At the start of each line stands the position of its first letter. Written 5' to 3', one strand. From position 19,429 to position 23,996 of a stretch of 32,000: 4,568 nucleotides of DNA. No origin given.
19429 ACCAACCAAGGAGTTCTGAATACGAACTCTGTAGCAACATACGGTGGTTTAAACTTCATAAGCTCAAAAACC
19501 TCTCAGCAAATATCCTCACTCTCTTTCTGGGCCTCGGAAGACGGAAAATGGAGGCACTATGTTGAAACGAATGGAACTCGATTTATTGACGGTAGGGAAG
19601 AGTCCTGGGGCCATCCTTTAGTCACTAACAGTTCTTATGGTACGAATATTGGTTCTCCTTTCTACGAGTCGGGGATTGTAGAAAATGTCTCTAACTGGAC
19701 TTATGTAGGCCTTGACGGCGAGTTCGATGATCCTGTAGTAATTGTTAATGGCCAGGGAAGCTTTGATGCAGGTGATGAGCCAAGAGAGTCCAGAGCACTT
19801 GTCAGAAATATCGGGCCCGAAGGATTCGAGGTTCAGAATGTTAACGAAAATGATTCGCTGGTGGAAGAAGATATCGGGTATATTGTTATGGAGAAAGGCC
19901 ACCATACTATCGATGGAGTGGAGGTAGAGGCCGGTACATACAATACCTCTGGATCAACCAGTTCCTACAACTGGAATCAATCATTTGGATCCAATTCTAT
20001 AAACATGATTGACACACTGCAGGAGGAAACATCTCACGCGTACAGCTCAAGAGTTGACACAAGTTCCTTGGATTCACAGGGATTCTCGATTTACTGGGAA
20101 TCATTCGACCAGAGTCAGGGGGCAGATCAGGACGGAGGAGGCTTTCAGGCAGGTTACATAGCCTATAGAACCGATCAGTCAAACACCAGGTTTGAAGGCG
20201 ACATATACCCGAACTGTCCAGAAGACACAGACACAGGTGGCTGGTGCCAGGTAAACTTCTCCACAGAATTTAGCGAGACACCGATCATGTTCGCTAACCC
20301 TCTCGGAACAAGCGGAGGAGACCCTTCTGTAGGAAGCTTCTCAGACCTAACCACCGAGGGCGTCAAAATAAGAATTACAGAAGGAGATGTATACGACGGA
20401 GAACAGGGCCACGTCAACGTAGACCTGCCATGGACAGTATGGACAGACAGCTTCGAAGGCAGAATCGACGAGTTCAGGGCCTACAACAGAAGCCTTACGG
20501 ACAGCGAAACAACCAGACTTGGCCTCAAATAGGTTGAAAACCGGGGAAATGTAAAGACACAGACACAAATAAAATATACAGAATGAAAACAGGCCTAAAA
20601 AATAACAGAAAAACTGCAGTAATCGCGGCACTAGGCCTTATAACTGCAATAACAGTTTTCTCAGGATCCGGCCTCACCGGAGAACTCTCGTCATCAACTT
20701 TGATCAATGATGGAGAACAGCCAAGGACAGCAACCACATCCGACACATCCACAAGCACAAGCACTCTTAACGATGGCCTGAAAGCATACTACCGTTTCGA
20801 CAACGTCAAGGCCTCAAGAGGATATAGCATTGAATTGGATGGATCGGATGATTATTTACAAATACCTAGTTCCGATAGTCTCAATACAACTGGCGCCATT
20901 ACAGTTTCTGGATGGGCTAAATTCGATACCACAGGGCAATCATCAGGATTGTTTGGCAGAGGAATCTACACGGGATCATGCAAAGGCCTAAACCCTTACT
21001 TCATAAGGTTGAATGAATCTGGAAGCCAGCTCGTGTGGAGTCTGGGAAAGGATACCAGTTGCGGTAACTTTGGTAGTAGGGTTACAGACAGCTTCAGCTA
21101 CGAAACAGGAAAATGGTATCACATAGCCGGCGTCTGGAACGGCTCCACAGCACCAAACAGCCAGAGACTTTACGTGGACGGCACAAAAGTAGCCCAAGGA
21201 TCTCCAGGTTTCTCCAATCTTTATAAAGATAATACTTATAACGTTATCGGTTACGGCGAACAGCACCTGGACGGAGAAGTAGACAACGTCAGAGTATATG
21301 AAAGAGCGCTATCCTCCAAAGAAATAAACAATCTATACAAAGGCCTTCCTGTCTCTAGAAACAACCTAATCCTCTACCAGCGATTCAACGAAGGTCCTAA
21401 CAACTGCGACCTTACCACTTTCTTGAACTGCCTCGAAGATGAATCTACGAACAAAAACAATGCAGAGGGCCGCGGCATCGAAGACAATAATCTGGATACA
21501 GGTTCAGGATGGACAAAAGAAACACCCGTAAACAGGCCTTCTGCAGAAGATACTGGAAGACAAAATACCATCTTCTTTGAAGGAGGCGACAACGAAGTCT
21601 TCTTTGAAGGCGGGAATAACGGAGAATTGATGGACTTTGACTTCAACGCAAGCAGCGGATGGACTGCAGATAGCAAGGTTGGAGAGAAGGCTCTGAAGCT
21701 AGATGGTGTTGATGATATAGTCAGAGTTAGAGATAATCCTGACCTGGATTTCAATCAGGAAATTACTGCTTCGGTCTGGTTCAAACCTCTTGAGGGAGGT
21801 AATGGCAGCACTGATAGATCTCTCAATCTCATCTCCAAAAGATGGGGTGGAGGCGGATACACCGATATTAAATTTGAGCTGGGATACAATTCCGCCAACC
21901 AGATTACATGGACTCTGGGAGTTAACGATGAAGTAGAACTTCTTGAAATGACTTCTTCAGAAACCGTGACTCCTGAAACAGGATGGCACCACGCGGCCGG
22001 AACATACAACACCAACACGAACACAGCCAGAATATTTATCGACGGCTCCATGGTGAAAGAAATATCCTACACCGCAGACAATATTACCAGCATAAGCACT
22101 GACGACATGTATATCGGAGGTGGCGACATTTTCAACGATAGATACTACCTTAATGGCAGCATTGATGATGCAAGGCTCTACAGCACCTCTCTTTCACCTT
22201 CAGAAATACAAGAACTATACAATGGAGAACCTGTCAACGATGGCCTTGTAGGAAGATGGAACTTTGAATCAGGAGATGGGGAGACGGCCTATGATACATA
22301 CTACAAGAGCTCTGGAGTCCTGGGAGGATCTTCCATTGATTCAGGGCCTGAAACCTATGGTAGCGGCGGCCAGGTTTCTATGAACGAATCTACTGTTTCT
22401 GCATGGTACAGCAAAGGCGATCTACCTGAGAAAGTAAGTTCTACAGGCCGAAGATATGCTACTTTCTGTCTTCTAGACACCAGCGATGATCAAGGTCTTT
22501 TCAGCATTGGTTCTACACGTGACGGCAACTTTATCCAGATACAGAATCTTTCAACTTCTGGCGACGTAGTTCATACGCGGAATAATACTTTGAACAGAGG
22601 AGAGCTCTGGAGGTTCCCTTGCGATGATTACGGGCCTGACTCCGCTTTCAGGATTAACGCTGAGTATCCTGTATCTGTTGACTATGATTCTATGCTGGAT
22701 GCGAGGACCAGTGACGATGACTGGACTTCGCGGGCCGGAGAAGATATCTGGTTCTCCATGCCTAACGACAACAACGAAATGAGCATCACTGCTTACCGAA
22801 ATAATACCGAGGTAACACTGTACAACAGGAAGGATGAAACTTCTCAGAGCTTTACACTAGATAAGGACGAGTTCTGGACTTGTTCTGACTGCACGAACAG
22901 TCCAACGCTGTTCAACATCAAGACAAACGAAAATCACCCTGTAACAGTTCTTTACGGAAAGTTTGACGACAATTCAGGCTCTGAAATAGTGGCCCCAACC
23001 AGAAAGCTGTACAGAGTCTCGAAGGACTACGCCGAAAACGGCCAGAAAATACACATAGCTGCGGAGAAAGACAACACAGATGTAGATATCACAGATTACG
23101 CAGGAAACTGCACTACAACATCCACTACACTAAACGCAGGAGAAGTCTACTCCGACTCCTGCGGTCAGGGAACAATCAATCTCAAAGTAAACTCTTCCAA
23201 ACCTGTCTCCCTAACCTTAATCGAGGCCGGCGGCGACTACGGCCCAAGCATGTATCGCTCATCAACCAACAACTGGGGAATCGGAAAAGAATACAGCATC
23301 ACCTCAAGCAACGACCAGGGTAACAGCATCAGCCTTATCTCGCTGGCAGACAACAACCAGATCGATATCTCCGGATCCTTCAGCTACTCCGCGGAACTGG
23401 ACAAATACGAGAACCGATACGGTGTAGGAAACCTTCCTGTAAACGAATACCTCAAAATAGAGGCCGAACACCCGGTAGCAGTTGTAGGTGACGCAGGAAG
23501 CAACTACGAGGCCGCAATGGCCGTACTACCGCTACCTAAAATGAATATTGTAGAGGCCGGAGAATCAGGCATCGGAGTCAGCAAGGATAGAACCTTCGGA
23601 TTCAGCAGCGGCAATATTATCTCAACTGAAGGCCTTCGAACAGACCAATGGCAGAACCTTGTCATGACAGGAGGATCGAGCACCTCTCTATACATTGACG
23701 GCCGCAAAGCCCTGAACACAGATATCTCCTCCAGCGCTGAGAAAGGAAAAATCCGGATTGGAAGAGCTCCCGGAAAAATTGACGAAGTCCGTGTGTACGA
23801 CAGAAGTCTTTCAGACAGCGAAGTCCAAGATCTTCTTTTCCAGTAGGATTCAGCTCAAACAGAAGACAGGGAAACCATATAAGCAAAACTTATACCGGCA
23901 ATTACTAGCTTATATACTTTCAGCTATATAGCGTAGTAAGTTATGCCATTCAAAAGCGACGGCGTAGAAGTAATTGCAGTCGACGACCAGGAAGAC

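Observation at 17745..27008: Cluster of three paralogous secreted triple-LamG proteins with an embedded REC-PAS regulator: candidate surface-interaction system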

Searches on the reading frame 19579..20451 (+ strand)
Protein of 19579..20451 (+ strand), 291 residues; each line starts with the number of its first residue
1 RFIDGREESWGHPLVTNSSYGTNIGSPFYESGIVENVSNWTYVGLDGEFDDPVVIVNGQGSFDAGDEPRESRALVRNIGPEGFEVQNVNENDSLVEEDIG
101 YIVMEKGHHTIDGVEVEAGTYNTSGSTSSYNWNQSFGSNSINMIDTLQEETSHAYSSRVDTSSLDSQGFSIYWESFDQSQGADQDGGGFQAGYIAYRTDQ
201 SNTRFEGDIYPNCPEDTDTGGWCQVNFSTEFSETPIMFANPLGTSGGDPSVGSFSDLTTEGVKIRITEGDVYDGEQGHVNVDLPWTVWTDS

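Call 25: find_homologous_proteins(query=window:19579-20451:+, max_evalue=0.001)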
Query window:19579-20451:+ (291 aa): 3 proteins with E <= 0.001 among 529 candidates.
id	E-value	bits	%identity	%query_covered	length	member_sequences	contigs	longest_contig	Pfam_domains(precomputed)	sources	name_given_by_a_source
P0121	4.2e-17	81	30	86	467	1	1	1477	PF09458.17,PF18911.7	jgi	jgi:hypothetical protein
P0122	1.5e-11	63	27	92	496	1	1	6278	PF13462.13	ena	-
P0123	1.8e-7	49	24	86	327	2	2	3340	-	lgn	-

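Call 26: search_protein_families(library=pfam, proteins=[window:19579-20451:+, P0121, P0122, P0123], max_evalue=10)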
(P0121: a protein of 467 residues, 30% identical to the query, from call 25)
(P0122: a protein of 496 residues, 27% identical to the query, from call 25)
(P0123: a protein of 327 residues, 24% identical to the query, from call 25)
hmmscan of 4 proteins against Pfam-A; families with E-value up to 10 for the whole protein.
window:19579-20451:+ (291 aa): 1 family
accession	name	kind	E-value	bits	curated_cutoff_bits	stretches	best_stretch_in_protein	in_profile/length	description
PF09458.16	H_lectin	-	0.028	15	24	0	224-240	3-19/67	H-type lectin domain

P0121 (467 aa): 5 families
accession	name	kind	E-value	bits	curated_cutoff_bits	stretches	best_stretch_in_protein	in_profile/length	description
PF09458.16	H_lectin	-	5.7e-08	33.2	24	3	235-288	3-60/67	H-type lectin domain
PF18911.6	PKD_4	-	2.4e-06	28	27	1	3-35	52-85/85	PKD domain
PF25523.1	Ig_RIMBP2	-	0.0091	16.4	27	1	403-455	33-88/105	RIMBP2-like, immunoglobulin-like domain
PF00801.26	PKD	-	0.14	12.6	23.5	1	3-31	49-77/80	PKD domain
PF14952.11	zf-tcix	-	0.41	10.7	31.2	1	423-436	16-28/42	Putative treble-clef, zinc-finger, Zn-binding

P0122 (496 aa): 4 families
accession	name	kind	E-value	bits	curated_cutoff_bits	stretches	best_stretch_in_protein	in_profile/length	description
PF13462.12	Thioredoxin_4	-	5.6e-08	33.6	23.2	1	57-223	16-162/165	Thioredoxin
PF01323.26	DSBA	-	0.11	12.7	25.6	1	135-211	103-176/191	DSBA-like thioredoxin domain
PF10399.14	UCR_Fe-S_N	-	0.11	12.3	24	1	4-27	7-28/41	Ubiquitinol-cytochrome C reductase Fe-S subunit TAT signal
PF09020.15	YopE_N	-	0.15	12.7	27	1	226-267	11-51/126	YopE, N terminal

P0123 (327 aa): 1 family
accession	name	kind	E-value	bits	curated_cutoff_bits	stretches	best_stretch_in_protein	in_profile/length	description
PF09458.16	H_lectin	-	2.5e-05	24.8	24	1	147-207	2-65/67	H-type lectin domain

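Call 48: search_solved_structures(query=A5, max_evalue=10, show_alignments=2)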
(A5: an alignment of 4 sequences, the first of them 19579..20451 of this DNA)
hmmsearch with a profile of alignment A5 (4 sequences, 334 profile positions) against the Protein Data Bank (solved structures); distinct sequences matched with E-value up to 10: 3.
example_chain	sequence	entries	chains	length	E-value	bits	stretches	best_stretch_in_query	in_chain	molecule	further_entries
2lyy_A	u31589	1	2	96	0.57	12.3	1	118-184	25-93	Uncharacterized protein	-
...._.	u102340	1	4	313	1.4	11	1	40-64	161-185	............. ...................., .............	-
6ig4_A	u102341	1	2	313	1.4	11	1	40-64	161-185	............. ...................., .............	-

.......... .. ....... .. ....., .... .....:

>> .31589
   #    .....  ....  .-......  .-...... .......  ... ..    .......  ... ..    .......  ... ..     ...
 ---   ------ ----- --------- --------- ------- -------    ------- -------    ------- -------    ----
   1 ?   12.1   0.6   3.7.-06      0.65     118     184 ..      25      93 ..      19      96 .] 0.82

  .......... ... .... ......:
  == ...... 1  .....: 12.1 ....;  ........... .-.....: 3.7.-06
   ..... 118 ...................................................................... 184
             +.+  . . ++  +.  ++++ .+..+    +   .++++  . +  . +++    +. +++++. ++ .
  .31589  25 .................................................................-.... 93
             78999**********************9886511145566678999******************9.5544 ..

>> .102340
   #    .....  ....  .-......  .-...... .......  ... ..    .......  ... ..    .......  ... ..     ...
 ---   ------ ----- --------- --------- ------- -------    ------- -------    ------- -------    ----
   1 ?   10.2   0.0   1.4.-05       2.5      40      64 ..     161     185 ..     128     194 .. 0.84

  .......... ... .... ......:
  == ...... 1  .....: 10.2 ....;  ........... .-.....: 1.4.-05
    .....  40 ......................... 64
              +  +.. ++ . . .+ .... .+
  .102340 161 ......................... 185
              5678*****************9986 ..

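Call 56: search_protein_representatives(alignment_id=A5)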
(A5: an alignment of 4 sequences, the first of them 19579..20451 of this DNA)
Query: 4 sequences, 334 profile positions. Proteins with E-value up to 0.001 (for the whole library): 7176; up to 1e-10: 5733; up to 1e-30: 3062. The best 150 are listed.
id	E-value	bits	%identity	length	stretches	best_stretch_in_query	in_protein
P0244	0.0e+00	1331.5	-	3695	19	36-221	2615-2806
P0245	0.0e+00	1250.1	-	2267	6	24-289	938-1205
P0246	1.4e-267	901.9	-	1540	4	23-294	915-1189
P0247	1.2e-216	734.6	-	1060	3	30-289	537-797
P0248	1.7e-188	641.9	-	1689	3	24-287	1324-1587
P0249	5.6e-179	610.7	-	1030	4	20-285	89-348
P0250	7.3e-175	597.2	-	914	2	30-289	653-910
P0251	3.8e-173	591.5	-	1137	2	16-292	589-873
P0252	1.0e-170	583.5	-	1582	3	19-292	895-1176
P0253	1.1e-168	576.8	-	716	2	25-296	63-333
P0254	7.2e-167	570.9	-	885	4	39-286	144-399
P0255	1.1e-164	563.6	-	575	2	27-292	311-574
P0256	1.6e-163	559.9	-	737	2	29-286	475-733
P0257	3.6e-162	555.4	-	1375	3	33-286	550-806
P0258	6.5e-162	554.6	-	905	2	21-288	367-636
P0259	2.0e-160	549.7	-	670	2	30-298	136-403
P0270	8.3e-153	524.7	-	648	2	23-289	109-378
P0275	3.0e-150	516.3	-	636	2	35-286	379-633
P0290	2.1e-142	490.5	-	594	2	17-291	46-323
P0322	3.6e-129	447.0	-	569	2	34-286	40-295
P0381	4.8e-114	397.2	-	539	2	23-286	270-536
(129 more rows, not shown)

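Call 57: search_protein_families(library=pfam, proteins=[P0253, P0255, P0259, P0270, P0275, P0290, P0322, P0381], max_evalue=0.001)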
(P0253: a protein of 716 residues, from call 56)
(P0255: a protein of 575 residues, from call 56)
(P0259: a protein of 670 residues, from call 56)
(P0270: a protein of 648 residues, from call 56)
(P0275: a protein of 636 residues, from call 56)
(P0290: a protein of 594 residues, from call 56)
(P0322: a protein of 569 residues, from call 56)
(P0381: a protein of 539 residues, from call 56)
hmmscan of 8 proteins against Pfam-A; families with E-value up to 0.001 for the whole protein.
P0253 (716 aa): 1 family
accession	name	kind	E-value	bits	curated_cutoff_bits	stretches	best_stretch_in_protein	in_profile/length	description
PF09458.16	H_lectin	-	5.8e-06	26.8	24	0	172-233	3-67/67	H-type lectin domain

P0255 (575 aa): 1 family
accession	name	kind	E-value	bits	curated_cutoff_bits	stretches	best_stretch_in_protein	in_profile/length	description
PF09458.16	H_lectin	-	1.7e-12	47.7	24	0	68-114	2-53/67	H-type lectin domain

P0259 (670 aa): 2 families
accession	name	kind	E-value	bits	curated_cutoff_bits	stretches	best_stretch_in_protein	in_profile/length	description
PF09458.16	H_lectin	-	1.8e-15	57.2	24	0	240-302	2-67/67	H-type lectin domain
PF21882.2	Gp53-like_C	-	3.1e-06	28.1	24.9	0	221-301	2-81/84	Putative tail fiber protein gp53-like, C-terminal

P0270 (648 aa): 2 families
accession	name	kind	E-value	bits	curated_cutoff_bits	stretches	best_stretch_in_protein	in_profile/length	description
PF09458.16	H_lectin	-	3.2e-18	66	24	0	489-537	3-55/67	H-type lectin domain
PF00041.27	fn3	-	1.5e-08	35.2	25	1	34-108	14-83/84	Fibronectin type III domain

P0275 (636 aa): 3 families
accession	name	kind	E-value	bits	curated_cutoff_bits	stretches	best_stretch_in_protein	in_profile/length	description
PF09458.16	H_lectin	-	7.6e-18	64.8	24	1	217-263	3-53/67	H-type lectin domain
PF00041.27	fn3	-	2e-06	28.4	25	1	12-79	13-76/84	Fibronectin type III domain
PF16656.11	Pur_ac_phosph_N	-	2.7e-05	25.1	30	1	10-72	9-82/93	Purple acid Phosphatase, N-terminal domain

P0290 (594 aa): 0 families

P0322 (569 aa): 2 families
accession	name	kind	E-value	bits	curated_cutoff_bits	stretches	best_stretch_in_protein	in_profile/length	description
PF09458.16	H_lectin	-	8.6e-16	58.3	24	0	414-458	9-57/67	H-type lectin domain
PF10615.14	DUF2470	-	1.4e-06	29.1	22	0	469-507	31-67/77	Domain of unknown function (DUF2470)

P0381 (539 aa): 2 families
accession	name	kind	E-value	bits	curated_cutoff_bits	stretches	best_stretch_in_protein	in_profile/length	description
PF09458.16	H_lectin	-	3.6e-13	49.9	24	0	383-444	3-66/67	H-type lectin domain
PF18884.5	TSP3_bac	-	4.3e-08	33.3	25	1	251-272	1-22/22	Bacterial TSP3 repeat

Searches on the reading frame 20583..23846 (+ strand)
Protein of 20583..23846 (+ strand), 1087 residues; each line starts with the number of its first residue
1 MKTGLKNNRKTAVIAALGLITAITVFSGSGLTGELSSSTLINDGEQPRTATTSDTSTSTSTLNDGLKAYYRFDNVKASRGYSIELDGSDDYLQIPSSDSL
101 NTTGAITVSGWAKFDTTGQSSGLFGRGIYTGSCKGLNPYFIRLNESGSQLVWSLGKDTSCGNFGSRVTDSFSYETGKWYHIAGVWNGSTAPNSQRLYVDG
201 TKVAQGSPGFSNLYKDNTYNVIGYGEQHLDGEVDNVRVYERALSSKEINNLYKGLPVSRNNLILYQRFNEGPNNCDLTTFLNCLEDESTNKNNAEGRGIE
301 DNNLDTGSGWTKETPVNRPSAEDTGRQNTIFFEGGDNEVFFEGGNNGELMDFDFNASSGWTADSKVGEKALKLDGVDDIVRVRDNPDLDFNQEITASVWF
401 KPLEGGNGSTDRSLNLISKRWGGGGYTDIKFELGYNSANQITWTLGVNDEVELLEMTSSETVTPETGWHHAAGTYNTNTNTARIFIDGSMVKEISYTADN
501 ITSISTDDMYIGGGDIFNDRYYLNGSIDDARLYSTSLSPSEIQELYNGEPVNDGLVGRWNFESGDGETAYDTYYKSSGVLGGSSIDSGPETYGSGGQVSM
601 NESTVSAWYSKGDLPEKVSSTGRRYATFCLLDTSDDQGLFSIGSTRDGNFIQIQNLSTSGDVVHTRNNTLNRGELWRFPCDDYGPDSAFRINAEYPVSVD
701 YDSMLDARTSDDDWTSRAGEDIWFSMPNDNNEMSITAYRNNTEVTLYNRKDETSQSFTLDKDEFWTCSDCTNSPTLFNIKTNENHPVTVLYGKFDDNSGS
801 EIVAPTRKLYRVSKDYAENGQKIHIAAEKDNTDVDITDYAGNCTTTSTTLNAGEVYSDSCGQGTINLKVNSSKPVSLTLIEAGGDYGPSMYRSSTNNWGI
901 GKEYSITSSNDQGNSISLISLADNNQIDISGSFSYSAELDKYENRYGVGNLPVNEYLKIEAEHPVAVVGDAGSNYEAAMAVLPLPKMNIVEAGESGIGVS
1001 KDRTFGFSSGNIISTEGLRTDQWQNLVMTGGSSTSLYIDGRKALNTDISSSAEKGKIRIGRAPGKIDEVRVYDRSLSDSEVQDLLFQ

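Call 4: search_protein_families(library=pfam, proteins=[window:20583-23846:+], max_evalue=0.01)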
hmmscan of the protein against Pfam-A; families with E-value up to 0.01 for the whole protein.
window:20583-23846:+ (1087 aa): 5 families
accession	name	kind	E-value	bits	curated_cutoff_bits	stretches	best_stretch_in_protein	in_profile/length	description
PF13385.13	Laminin_G_3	-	2.4e-60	203.5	27.6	3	86-249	1-151/151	Concanavalin A-like lectin/glucanases superfamily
PF17517.7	IgGFc_binding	-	4e-11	43.2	25.6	1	810-969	15-193/297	IgGFc binding protein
PF00354.24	Pentaxin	-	1.6e-08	35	25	1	441-555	63-176/194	Pentaxin family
PF02973.23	Sialidase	-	4.9e-05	23.4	26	0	476-544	113-183/189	Sialidase, N-terminal domain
PF02210.31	Laminin_G_2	-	0.0086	17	22.9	0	460-514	47-99/126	Laminin G domain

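Call 5: search_protein_families(library=ncbifam, proteins=[window:20583-23846:+], max_evalue=0.01)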
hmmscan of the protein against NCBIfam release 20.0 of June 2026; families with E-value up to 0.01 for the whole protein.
window:20583-23846:+ (1087 aa): 1 family
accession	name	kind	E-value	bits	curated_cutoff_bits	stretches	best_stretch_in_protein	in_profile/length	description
NF052521.1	TafC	equivalog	4e-26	92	410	2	362-548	186-362/373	TafC family fimbrial protein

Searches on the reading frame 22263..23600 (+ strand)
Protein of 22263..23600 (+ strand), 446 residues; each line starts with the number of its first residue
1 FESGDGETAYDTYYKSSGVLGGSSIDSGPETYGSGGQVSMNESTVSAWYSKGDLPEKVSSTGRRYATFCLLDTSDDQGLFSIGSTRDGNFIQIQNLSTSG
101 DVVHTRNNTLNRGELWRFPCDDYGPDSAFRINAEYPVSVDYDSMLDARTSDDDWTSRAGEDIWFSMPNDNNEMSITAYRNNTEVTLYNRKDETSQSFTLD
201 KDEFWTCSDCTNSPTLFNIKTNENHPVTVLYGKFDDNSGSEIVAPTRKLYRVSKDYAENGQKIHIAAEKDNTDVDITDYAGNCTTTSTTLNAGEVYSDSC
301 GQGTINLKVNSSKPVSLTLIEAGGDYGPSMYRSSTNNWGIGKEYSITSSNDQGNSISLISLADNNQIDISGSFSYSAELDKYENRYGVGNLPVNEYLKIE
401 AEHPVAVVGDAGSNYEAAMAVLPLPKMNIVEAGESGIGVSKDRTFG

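Call 26: search_protein_families(library=pfam, proteins=[window:22263-23600:+], max_evalue=10)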
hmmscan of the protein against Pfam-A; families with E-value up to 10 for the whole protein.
window:22263-23600:+ (446 aa): 1 family
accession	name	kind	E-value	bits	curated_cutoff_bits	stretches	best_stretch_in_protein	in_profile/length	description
PF17517.7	IgGFc_binding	-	8.7e-13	48.6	25.6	3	250-408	15-192/297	IgGFc binding protein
